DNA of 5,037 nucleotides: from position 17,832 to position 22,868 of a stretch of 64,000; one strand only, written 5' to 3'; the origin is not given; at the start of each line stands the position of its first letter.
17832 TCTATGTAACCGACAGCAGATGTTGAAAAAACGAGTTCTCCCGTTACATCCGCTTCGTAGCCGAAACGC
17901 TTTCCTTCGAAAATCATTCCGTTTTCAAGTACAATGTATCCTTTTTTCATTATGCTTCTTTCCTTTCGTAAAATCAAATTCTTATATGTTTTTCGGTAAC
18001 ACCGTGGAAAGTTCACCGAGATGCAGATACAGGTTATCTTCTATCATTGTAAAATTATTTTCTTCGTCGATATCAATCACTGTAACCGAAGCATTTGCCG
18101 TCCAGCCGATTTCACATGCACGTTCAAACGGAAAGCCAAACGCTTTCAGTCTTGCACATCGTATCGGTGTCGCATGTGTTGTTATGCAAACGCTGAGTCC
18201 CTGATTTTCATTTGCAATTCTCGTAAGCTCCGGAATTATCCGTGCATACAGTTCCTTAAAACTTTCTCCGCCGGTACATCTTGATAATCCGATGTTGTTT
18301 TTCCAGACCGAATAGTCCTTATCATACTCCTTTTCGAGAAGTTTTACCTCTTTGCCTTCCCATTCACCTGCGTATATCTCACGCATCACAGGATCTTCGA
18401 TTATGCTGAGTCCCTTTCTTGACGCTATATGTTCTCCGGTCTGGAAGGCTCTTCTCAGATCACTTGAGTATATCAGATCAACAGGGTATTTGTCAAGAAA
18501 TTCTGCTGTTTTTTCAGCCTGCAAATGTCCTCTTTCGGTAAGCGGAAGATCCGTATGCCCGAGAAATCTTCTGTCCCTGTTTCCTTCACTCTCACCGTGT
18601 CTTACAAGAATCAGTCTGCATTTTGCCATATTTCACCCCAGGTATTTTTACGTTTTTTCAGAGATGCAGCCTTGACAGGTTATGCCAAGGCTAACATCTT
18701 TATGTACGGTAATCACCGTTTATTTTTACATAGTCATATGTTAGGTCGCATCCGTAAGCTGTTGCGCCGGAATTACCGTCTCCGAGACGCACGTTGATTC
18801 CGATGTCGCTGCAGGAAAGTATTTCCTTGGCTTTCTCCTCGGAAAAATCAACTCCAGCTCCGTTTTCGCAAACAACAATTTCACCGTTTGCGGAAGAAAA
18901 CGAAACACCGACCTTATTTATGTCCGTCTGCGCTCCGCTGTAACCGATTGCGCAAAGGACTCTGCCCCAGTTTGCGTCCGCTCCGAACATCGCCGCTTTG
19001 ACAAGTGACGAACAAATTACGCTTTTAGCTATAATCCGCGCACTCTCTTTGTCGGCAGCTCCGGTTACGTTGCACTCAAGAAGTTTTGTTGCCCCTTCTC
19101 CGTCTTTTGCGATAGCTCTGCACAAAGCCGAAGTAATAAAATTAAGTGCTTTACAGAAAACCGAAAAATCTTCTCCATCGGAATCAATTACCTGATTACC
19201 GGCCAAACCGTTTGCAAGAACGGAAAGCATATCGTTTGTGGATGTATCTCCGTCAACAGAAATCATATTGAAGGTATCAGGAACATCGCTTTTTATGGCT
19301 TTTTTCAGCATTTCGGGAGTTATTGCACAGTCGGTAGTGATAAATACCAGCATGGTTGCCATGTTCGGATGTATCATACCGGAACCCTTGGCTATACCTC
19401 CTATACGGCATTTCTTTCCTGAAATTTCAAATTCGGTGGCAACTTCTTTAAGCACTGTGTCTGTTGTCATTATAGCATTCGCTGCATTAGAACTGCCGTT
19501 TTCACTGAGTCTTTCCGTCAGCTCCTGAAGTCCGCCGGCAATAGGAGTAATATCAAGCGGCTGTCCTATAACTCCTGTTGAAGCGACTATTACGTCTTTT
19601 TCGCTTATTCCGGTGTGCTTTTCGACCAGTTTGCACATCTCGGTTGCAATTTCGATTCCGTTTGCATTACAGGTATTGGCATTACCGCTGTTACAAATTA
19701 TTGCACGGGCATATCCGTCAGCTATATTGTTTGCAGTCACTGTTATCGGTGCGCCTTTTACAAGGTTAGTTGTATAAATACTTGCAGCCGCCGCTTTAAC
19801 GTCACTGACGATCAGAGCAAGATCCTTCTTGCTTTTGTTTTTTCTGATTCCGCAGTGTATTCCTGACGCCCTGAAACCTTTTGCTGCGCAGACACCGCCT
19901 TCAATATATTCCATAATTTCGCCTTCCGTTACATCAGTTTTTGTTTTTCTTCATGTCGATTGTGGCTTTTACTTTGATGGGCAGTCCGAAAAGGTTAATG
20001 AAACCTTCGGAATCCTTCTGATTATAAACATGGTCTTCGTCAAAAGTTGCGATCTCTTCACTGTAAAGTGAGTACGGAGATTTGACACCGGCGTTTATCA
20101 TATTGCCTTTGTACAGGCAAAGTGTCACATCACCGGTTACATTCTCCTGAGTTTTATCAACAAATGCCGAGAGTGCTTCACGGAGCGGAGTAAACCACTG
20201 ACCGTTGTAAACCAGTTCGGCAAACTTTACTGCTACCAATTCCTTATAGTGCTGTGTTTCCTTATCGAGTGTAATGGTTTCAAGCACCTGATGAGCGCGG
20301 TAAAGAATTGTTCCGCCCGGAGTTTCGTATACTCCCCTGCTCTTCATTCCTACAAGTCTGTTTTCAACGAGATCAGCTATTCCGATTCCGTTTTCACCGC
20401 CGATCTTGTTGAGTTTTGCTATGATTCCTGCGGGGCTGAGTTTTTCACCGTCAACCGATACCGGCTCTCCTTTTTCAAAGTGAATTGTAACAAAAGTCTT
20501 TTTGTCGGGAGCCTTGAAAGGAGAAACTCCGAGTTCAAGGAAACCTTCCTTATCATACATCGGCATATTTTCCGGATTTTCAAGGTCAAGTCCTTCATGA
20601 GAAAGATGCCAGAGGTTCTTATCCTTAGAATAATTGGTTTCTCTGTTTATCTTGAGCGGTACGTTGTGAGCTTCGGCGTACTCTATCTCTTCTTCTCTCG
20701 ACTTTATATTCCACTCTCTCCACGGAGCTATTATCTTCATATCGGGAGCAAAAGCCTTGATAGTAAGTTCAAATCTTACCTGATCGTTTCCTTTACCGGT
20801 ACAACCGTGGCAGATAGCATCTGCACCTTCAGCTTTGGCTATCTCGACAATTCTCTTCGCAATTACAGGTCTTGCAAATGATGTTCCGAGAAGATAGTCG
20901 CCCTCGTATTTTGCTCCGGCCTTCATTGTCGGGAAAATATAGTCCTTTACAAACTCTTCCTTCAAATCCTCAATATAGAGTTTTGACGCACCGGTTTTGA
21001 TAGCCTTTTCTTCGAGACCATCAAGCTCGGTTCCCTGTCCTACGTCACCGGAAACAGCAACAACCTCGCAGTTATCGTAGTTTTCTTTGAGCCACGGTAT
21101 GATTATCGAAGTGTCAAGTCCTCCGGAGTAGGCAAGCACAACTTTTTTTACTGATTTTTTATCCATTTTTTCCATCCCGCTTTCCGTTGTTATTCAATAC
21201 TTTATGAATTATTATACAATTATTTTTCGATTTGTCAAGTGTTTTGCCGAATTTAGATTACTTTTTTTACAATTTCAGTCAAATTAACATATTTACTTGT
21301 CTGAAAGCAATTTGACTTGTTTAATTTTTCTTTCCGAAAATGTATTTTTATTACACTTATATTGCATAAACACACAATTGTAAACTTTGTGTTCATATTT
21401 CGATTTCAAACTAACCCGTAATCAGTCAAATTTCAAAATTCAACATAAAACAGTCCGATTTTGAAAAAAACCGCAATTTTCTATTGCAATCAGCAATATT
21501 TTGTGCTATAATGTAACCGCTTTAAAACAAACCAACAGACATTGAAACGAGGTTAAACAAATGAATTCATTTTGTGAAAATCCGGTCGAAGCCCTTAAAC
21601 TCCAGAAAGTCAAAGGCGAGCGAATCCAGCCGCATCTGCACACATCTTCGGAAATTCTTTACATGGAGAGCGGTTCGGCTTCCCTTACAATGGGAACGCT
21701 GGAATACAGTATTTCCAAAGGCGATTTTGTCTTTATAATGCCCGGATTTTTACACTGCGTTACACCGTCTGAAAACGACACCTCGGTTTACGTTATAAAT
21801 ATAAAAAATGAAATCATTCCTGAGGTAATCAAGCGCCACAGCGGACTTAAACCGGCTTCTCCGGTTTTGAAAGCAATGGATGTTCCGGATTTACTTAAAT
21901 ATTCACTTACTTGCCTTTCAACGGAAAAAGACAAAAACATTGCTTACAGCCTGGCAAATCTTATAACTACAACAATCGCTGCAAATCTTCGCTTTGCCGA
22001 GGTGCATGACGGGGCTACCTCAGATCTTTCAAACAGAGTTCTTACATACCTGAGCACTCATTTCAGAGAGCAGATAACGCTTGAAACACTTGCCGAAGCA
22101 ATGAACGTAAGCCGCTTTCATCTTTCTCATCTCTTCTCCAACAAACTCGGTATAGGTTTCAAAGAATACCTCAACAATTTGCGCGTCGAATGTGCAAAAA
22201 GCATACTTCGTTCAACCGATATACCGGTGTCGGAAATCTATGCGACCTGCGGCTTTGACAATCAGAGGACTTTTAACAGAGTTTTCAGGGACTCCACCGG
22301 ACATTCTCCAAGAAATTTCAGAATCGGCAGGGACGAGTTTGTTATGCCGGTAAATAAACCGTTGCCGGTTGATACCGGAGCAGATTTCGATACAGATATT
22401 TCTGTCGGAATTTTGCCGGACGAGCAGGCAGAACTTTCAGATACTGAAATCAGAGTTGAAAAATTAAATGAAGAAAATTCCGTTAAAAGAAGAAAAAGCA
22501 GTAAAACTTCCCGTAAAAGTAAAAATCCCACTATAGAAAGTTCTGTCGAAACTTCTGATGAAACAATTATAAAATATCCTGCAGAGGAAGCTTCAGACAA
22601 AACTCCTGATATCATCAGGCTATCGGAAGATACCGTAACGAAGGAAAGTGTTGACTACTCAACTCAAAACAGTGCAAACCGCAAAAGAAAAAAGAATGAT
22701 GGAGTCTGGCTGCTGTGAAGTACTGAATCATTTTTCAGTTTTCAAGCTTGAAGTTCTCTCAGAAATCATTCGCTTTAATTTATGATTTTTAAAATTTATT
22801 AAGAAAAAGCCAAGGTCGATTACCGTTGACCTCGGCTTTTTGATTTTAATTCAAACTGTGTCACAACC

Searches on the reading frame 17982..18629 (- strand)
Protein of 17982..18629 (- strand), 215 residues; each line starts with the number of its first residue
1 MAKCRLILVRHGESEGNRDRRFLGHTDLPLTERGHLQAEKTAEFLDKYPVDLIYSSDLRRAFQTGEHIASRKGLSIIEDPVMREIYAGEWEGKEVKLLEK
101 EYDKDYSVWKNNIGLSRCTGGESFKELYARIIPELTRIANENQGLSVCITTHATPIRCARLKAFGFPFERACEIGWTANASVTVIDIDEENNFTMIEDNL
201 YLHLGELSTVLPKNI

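Call 7: search_protein_families(library=pfam, proteins=[window:17982-18629:-], max_evalue=0.001)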
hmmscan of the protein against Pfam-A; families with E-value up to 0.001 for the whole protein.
window:17982-18629:- (215 aa): 1 family
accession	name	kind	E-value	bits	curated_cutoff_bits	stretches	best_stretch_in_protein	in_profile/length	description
PF00300.27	His_Phos_1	-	1e-51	175.8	21.7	1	6-191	1-185/194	Histidine phosphatase superfamily (branch 1)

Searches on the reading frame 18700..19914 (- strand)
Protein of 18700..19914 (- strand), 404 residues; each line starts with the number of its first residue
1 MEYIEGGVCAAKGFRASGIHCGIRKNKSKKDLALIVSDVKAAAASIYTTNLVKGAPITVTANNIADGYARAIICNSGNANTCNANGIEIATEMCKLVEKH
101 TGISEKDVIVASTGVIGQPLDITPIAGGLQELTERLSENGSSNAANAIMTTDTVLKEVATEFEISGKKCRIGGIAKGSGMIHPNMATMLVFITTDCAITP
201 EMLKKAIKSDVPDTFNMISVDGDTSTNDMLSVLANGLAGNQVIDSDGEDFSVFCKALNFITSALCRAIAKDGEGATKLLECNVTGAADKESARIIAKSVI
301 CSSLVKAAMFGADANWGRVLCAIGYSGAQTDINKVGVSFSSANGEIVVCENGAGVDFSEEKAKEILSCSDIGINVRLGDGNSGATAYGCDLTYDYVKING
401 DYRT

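Call 62: search_protein_families(library=pfam, proteins=[window:18700-19914:-], max_evalue=0.0001)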
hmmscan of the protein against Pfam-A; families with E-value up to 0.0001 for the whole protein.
window:18700-19914:- (404 aa): 1 family
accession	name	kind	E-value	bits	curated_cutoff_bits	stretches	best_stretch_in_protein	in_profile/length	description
PF01960.23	ArgJ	-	6.9e-147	489.5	32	1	15-404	1-377/377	ArgJ family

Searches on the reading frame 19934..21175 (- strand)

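Call 62: search_protein_families(library=pfam, proteins=[window:19934-21175:-], max_evalue=0.0001)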
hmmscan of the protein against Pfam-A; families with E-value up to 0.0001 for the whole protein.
window:19934-21175:- (413 aa): 2 families
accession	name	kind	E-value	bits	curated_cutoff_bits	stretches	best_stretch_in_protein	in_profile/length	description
PF20979.2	Arginosuc_syn_C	-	7.8e-76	254.9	27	1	182-402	1-218/219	Arginosuccinate synthase C-terminal domain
PF00764.25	Arginosuc_synth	-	6.4e-69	231.6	27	1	11-173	1-162/162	Arginosuccinate synthase N-terminal HUP domain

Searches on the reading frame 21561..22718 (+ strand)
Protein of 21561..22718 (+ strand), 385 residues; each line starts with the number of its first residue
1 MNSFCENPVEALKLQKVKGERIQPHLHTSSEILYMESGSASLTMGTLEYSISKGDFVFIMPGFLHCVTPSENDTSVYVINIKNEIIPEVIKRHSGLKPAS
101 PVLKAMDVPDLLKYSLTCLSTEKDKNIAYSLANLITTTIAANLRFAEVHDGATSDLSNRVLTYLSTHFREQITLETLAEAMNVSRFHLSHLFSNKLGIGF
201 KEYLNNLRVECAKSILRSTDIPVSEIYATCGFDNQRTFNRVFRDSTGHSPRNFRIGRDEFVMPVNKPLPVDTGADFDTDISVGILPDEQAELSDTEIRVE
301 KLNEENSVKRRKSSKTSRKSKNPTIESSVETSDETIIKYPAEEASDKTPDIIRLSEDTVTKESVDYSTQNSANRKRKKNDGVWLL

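Call 62: search_protein_families(library=pfam, proteins=[window:21561-22718:+], max_evalue=0.0001)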
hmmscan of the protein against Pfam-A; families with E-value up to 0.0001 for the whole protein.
window:21561-22718:+ (385 aa): 4 families
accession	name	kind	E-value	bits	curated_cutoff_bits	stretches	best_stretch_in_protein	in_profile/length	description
PF12833.13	HTH_18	-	2.7e-22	79.3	33.6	1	177-254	1-78/80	Helix-turn-helix domain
PF00165.29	HTH_AraC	-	3.5e-13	49.8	26.6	1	166-205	3-42/42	Bacterial regulatory helix-turn-helix proteins, AraC family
PF02311.25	AraC_binding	-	1.7e-08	34.7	21.1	1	13-121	7-118/135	AraC-like ligand binding domain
PF07883.17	Cupin_2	-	1.6e-07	31.4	27.2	1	18-69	7-59/70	Cupin domain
